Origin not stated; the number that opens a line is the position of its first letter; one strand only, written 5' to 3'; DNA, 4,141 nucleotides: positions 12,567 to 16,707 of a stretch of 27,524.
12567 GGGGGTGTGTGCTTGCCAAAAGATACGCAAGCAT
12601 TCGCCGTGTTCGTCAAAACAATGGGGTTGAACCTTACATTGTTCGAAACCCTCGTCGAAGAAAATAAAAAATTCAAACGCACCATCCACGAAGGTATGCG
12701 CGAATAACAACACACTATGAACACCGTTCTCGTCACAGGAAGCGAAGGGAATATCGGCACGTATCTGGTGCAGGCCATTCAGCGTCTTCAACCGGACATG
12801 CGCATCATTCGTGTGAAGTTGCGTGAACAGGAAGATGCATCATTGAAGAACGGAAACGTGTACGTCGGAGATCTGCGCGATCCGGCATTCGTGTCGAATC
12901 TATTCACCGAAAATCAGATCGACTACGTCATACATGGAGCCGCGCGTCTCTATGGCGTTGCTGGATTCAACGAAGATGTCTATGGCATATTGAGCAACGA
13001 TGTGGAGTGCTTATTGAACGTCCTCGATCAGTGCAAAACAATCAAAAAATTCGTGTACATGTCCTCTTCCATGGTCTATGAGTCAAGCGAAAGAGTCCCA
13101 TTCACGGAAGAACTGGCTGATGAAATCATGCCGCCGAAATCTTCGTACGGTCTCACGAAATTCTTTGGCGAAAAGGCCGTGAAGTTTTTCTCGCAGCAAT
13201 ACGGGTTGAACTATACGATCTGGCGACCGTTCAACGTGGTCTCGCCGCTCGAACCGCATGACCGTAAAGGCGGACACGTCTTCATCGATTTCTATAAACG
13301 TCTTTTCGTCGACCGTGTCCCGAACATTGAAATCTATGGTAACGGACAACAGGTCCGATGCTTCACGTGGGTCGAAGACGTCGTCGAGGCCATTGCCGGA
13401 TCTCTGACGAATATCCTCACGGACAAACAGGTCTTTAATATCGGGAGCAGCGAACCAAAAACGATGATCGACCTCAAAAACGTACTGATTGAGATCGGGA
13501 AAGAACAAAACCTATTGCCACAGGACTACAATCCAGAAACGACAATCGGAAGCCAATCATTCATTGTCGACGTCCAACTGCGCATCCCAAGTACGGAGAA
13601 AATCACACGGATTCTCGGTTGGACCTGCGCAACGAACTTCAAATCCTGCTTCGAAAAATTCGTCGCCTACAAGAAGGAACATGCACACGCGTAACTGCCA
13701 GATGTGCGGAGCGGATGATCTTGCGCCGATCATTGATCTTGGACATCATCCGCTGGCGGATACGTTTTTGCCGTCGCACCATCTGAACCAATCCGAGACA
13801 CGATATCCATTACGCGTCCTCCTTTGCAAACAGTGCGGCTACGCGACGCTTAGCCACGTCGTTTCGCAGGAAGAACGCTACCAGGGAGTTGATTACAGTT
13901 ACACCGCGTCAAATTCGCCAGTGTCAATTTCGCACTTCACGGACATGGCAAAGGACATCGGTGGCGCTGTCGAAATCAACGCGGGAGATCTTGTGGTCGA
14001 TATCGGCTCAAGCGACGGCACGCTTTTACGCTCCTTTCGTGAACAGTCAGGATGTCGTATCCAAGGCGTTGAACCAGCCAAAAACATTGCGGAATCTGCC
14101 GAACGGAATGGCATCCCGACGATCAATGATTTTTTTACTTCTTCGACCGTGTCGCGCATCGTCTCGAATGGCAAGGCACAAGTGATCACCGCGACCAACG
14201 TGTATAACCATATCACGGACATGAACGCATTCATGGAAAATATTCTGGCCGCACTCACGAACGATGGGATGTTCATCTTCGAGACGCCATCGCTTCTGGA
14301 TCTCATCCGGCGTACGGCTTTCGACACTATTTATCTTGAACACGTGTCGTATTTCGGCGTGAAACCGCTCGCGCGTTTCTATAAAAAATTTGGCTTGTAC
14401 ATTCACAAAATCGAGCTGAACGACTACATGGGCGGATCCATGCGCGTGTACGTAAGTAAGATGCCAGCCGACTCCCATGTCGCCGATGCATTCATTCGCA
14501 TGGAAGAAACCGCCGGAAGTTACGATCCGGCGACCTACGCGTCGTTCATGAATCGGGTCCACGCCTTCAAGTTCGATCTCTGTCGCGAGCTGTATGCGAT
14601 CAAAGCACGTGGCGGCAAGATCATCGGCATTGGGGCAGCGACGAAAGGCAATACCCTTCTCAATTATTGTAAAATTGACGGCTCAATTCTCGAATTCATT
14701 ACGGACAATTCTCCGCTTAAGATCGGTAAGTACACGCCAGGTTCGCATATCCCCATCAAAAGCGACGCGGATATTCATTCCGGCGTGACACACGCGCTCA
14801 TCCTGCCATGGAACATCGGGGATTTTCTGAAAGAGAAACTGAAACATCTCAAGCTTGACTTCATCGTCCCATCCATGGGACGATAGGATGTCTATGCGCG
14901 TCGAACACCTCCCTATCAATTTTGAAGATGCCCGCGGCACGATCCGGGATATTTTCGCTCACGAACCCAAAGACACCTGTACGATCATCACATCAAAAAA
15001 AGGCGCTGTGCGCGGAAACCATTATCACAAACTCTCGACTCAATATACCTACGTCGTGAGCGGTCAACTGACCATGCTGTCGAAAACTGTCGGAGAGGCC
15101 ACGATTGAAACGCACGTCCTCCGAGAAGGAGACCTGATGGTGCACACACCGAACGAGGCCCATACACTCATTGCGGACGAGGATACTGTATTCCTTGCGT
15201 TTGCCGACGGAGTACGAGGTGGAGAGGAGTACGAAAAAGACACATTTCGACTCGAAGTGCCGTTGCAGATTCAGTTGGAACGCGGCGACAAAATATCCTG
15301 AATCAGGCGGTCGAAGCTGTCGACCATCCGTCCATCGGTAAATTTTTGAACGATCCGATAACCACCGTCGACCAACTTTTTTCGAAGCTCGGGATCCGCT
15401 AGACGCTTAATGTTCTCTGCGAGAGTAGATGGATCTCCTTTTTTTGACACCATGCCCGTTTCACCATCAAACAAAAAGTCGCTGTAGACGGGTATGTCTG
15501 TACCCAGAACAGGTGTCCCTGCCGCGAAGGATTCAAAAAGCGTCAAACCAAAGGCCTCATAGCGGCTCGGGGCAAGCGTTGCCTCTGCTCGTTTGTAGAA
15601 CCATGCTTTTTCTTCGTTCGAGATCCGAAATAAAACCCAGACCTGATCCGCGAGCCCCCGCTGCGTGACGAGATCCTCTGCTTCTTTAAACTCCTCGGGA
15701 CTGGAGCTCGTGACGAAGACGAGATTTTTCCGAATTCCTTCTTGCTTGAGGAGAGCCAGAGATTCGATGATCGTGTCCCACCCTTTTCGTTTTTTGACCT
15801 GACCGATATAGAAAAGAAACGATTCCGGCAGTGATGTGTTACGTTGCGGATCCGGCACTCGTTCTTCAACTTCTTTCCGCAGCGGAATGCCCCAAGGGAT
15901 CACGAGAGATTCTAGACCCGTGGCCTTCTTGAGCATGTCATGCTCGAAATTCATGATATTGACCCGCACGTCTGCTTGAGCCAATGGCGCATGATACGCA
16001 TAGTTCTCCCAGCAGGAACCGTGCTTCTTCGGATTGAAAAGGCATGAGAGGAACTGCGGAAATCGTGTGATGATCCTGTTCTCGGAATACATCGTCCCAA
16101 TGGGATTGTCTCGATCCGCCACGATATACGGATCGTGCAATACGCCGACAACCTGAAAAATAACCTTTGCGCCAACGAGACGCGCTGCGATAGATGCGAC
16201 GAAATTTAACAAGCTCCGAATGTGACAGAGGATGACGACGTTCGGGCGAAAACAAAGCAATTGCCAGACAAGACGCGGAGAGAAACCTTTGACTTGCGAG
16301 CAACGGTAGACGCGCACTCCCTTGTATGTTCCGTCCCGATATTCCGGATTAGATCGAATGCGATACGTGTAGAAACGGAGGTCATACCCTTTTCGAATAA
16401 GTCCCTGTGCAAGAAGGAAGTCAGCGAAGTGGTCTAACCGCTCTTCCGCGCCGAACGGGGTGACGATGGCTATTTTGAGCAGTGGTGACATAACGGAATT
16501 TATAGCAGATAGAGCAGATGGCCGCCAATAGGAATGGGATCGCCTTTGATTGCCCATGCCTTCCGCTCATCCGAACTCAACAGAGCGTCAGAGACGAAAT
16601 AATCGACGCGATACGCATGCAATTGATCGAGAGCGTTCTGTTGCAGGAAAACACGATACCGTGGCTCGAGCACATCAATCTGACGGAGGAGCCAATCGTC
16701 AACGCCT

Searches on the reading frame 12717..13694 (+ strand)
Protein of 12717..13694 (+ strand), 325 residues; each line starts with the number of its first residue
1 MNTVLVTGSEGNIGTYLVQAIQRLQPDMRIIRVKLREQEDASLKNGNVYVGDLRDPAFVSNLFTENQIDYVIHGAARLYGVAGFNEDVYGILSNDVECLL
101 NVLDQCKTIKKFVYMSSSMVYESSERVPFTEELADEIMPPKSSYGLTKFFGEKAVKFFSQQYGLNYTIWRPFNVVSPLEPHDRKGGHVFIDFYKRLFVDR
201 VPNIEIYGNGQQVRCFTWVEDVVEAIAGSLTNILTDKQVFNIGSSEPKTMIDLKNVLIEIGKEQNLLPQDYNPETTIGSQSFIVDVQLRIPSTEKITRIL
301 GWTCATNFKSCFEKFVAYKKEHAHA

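Call 7: search_protein_families(library=pfam, proteins=[window:12717-13694:+])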
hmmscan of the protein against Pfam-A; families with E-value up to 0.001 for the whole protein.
window:12717-13694:+ (325 aa): 6 families
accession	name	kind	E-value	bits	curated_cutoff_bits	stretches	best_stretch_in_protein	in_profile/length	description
PF01370.27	Epimerase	-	7.5e-44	150.4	20.9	1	4-243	1-240/240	NAD dependent epimerase/dehydratase family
PF16363.11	GDP_Man_Dehyd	-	2.9e-32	112.9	27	1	5-313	1-330/332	GDP-mannose 4,6 dehydratase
PF04321.23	RmlD_sub_bind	-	2.1e-12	47.1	27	1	3-253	2-223/287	RmlD substrate binding domain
PF07993.18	NAD_binding_4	-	1.1e-11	44.8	20.1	1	66-180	87-211/258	Male sterility protein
PF01073.25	3Beta_HSD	-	5.6e-10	39.2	22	1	5-156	1-158/280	3-beta hydroxysteroid dehydrogenase/isomerase family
PF02719.21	Polysacc_synt_2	-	3e-08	33.6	20.2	1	4-138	1-149/293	Polysaccharide biosynthesis protein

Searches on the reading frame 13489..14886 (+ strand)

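Call 7: search_protein_families(library=pfam, proteins=[window:13489-14886:+])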
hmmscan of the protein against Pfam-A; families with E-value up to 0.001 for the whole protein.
window:13489-14886:+ (465 aa): 6 families
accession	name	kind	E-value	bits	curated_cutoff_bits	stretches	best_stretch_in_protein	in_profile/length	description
PF08484.17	Methyltransf_14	-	1.3e-35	123.1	23.5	1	314-454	3-148/160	C-methyltransferase C-terminal domain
PF08421.16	Methyltransf_13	-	2e-18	66.7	31.3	1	70-131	1-62/62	Putative zinc binding domain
PF13489.12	Methyltransf_23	-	4.8e-15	56.1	27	1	164-306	21-162/164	Methyltransferase domain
PF08242.18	Methyltransf_12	-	2.8e-08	34.8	30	1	170-262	1-98/98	Methyltransferase domain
PF08241.18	Methyltransf_11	-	4.5e-05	24.4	21.2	1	170-264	1-95/95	Methyltransferase domain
PF13649.12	Methyltransf_25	-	8.7e-05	23.6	27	1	169-260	1-97/97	Methyltransferase domain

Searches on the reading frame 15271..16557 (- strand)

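Call 7: search_protein_families(library=pfam, proteins=[window:15271-16557:-])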
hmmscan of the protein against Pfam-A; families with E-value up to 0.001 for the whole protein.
window:15271-16557:- (428 aa): 6 families
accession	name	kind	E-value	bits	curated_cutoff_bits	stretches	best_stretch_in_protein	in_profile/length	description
PF00534.26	Glycos_transf_1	-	7.3e-30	104.2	26.4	1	244-400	14-170/172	Glycosyl transferases group 1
PF13692.12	Glyco_trans_1_4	-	2.3e-20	73.7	27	1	248-387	4-140/142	Glycosyl transferases group 1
PF13524.12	Glyco_trans_1_2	-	1.1e-07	32.3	25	1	310-405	33-131/144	Glycosyl transferase-like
PF20706.3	GT4-conflict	-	1.2e-05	25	26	1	245-351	197-309/385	Family 4 Glycosyltransferase in conflict systems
PF13439.12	Glyco_transf_4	-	3.3e-05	24.4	28.5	0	49-164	11-109/170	Glycosyltransferase Family 4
PF13579.12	Glyco_trans_4_4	-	4.3e-05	24.3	29.7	1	49-143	10-108/158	Glycosyl transferase 4-like domain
